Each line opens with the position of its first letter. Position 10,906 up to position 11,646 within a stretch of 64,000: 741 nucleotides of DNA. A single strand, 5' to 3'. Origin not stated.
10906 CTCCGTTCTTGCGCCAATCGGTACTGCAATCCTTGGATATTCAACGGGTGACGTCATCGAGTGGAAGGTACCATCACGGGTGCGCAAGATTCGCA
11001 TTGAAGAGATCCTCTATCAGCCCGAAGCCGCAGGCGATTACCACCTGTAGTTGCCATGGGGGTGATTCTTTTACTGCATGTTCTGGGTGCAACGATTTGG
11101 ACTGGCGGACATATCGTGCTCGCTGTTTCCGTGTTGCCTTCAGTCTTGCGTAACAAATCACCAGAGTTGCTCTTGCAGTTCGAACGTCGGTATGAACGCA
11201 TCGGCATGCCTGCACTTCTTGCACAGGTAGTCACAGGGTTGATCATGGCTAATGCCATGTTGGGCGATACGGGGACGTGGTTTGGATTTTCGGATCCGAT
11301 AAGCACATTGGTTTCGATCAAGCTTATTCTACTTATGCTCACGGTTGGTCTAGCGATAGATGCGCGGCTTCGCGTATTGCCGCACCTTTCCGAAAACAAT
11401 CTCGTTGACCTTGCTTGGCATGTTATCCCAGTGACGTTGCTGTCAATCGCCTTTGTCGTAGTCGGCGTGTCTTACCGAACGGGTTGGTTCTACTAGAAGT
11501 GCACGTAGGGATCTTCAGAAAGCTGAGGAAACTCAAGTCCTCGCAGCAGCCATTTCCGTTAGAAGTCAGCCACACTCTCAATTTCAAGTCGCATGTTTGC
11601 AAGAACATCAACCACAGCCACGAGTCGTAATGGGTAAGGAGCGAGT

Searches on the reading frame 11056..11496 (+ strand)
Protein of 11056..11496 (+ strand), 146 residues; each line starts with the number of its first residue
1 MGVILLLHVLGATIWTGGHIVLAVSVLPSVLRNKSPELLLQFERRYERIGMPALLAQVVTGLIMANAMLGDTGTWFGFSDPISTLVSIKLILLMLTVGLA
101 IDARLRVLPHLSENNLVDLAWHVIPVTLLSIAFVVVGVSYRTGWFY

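Call 3: search_protein_families(library=pfam, proteins=[window:11056-11496:+], max_evalue=0.01)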
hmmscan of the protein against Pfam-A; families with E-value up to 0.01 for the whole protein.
window:11056-11496:+ (146 aa): 2 families
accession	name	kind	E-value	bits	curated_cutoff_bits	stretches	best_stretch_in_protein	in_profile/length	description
PF05425.18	CopD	-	4.2e-09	37.2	32.1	1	41-136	2-101/105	Copper resistance protein D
PF10027.14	DUF2269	-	0.0065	17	28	1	3-67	2-69/150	Predicted integral membrane protein (DUF2269)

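Call 4: search_protein_families(library=ncbifam, proteins=[window:11056-11496:+], max_evalue=0.01)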
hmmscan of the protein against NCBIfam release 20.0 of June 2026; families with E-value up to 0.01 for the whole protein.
window:11056-11496:+ (146 aa): 2 families
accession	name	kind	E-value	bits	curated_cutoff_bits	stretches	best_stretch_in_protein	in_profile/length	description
NF033808.0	copper_CopD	equivalog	1.4e-11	44.6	195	1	6-119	152-268/295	copper homeostasis membrane protein CopD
TIGR00932.1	2a37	subfamily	9.9e-05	22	238.3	1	47-142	12-103/275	monovalent cation:proton antiporter-2 (CPA2) family protein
